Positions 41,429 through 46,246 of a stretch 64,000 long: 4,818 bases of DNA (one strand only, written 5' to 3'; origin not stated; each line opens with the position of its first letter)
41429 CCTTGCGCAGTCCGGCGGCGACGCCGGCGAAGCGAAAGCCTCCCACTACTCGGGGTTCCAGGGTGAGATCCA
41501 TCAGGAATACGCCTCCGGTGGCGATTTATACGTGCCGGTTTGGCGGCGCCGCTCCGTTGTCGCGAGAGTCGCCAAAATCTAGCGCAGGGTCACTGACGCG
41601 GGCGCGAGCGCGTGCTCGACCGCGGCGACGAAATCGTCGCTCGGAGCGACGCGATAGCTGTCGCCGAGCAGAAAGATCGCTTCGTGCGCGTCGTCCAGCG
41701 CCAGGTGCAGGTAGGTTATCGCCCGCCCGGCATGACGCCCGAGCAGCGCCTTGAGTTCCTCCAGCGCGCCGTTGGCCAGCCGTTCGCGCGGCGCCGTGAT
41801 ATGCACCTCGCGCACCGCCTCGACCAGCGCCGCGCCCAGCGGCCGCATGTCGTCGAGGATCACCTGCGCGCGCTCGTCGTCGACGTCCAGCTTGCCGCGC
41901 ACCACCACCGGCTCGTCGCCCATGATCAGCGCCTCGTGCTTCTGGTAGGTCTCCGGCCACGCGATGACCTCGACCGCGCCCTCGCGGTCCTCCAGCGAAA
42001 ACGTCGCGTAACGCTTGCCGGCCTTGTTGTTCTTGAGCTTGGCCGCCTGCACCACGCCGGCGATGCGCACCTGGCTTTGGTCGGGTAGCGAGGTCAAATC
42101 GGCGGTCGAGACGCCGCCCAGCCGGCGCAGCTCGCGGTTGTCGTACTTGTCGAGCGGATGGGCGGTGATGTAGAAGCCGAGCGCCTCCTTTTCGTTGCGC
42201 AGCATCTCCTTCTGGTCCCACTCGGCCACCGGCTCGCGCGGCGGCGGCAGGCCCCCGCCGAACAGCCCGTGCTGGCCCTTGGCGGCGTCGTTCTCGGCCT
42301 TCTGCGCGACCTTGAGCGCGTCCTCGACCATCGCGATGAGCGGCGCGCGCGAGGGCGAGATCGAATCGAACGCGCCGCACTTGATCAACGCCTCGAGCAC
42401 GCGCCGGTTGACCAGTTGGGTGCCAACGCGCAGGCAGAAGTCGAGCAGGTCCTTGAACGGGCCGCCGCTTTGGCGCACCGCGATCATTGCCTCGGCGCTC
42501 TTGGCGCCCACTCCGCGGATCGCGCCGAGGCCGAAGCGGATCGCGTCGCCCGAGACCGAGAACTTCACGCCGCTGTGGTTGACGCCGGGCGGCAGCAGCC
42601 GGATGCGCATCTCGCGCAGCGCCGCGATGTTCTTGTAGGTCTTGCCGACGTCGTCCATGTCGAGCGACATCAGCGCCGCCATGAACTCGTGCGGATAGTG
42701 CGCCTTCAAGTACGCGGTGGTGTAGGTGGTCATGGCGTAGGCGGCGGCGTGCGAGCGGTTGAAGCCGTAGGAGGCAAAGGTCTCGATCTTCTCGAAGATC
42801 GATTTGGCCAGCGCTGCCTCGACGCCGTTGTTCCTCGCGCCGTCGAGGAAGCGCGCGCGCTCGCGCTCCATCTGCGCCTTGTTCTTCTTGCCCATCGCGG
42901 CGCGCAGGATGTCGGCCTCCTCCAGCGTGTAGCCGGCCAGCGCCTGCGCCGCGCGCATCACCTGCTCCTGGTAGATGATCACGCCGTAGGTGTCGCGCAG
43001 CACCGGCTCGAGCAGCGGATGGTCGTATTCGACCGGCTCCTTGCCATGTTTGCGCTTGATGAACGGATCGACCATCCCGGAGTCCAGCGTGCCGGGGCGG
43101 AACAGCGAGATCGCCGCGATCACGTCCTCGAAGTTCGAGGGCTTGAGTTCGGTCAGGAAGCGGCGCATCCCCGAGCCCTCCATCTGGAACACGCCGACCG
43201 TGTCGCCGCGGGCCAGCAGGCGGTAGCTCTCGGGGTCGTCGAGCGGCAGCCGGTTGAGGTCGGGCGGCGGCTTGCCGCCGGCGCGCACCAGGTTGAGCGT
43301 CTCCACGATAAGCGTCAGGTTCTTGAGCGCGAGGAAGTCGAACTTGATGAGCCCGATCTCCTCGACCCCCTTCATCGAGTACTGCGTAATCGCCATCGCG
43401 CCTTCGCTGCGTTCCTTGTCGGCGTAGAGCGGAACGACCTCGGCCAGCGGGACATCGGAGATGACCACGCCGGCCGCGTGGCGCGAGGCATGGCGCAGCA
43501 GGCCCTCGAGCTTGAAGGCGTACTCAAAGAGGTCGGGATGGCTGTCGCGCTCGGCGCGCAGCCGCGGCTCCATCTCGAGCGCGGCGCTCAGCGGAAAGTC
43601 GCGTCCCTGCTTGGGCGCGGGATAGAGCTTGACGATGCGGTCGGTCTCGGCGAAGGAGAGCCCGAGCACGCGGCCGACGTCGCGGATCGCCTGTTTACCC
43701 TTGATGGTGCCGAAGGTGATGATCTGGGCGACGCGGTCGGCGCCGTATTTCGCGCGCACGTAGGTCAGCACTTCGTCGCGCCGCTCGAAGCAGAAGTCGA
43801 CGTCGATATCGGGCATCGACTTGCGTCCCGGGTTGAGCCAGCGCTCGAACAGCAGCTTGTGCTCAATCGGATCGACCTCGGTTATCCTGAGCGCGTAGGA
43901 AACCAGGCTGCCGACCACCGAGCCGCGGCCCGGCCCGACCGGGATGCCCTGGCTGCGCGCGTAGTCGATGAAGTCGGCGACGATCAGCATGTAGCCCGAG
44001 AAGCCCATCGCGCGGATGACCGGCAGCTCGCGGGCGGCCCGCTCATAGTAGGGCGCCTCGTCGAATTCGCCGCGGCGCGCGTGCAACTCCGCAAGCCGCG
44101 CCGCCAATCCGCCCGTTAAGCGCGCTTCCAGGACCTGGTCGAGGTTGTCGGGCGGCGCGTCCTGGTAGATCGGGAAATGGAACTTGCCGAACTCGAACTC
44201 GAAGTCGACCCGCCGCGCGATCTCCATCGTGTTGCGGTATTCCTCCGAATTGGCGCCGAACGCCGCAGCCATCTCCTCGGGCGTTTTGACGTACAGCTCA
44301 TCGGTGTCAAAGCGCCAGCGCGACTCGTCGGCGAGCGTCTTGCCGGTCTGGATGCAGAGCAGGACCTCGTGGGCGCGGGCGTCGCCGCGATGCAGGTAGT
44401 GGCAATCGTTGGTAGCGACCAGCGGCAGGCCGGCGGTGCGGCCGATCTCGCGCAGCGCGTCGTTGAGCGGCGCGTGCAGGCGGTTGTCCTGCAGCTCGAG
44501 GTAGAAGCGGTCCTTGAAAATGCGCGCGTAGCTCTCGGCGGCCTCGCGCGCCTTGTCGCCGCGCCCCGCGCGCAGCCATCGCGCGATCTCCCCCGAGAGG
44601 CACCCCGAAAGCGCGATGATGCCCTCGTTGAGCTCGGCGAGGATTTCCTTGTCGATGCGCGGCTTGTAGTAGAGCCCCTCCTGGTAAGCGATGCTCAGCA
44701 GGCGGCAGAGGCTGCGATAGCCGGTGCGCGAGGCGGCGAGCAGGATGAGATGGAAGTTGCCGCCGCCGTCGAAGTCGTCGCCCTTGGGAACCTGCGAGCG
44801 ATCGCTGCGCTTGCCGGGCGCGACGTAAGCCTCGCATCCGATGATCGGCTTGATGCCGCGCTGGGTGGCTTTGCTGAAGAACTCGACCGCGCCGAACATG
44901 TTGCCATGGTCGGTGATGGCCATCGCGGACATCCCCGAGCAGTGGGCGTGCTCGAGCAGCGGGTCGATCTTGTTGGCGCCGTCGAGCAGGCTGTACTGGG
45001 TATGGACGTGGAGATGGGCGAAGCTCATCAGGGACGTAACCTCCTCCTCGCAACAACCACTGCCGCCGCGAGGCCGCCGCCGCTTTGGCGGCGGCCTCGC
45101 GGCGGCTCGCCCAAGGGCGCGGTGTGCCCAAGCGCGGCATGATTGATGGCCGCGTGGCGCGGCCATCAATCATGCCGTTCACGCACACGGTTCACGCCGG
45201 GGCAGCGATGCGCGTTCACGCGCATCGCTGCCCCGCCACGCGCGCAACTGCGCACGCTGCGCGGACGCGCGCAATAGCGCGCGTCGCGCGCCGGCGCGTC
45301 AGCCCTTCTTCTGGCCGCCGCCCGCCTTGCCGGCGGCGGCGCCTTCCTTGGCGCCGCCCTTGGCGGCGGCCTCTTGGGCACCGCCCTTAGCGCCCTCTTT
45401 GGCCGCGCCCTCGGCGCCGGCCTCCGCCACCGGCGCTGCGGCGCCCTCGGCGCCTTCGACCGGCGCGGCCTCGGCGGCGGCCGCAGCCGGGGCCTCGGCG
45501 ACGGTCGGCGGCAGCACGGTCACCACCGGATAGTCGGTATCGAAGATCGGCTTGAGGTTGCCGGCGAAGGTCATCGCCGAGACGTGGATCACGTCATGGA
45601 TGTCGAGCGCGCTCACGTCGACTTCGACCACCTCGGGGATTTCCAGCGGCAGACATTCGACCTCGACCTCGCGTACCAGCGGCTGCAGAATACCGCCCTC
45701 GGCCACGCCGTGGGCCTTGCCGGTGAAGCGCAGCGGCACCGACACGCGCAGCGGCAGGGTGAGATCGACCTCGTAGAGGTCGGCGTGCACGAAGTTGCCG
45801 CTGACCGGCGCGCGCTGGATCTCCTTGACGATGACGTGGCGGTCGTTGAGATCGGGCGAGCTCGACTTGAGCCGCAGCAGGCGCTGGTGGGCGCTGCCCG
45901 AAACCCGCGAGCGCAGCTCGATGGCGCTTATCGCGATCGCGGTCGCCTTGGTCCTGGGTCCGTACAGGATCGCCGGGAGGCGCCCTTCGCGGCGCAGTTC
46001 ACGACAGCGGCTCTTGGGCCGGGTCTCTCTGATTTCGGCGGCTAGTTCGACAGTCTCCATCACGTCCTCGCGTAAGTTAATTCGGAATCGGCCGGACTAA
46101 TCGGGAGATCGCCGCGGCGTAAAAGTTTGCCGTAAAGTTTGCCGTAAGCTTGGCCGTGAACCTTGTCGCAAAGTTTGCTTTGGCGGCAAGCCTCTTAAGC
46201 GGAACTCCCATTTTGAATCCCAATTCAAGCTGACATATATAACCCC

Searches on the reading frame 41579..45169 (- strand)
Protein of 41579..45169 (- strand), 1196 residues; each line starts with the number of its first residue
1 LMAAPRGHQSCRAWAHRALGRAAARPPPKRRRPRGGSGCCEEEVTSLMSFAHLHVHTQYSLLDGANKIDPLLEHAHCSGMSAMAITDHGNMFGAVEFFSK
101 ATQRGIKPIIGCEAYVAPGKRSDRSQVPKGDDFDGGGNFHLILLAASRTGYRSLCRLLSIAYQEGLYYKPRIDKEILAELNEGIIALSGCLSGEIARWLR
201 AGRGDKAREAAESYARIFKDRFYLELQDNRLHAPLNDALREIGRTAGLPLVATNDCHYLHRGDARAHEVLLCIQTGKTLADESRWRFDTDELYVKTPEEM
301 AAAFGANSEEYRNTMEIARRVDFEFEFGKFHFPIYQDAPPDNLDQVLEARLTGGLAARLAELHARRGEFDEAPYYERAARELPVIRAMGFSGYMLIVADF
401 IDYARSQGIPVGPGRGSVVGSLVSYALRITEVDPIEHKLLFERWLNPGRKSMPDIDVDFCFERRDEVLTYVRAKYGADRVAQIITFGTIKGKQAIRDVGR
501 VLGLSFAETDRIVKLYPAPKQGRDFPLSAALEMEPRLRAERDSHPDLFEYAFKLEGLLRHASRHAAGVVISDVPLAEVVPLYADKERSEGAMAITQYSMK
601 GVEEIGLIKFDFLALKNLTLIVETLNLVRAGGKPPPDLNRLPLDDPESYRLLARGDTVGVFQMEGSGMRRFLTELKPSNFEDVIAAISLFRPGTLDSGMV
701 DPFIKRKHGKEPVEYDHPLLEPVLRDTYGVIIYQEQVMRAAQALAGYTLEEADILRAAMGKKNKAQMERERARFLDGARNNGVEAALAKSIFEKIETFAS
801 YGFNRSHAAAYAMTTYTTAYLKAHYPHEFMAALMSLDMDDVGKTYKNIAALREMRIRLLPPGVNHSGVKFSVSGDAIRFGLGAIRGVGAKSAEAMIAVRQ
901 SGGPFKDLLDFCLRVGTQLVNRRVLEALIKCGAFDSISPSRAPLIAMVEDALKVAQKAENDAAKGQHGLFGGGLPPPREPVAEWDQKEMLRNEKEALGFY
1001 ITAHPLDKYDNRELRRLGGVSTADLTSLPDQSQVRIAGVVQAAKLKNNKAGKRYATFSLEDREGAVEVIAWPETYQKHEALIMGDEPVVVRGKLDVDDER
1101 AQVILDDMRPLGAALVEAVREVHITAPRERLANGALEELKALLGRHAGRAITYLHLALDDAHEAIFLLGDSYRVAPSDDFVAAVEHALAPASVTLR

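Call 31: search_protein_families(library=pfam, proteins=[window:41579-45169:-], max_evalue=0.001)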
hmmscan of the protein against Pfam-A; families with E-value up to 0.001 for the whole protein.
window:41579-45169:- (1196 aa): 5 families
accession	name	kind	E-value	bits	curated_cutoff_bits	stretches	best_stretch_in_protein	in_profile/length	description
PF07733.18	DNA_pol3_alpha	-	3.5e-89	299.3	23.9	1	363-614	12-260/260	Bacterial DNA polymerase III alpha NTPase domain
PF17657.6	DNA_pol3_finger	-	1.9e-61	206.7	22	1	617-782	1-166/166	Bacterial DNA polymerase III alpha subunit finger domain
PF02811.25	PHP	-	1.5e-56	191.7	26.4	1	52-228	1-163/164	PHP domain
PF14579.12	HHH_6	-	2.6e-28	98.5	25.6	1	856-942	2-88/90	Helix-hairpin-helix motif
PF01336.31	tRNA_anti-codon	-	2.5e-10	40.6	27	1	1034-1111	1-75/75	OB-fold nucleic acid binding domain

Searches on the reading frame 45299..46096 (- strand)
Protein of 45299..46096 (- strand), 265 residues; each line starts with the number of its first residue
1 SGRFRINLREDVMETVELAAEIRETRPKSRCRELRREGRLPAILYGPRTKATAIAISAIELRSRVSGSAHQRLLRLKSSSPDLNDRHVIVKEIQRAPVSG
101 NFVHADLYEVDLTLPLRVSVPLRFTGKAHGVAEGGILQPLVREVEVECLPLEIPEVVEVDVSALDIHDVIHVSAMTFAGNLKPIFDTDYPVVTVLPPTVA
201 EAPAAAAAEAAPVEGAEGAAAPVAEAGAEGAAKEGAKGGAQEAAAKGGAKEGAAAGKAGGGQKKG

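Call 31: search_protein_families(library=pfam, proteins=[window:45299-46096:-], max_evalue=0.001)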
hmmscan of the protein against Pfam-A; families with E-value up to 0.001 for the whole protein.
window:45299-46096:- (265 aa): 2 families
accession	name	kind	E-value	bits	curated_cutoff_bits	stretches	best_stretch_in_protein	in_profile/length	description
PF14693.11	Ribosomal_TL5_C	-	1.3e-24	86.8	27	1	116-197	2-83/84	Ribosomal protein TL5, C-terminal domain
PF01386.24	Ribosomal_L25p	-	2e-17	63.9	23.6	1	18-107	1-82/82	Ribosomal L25p family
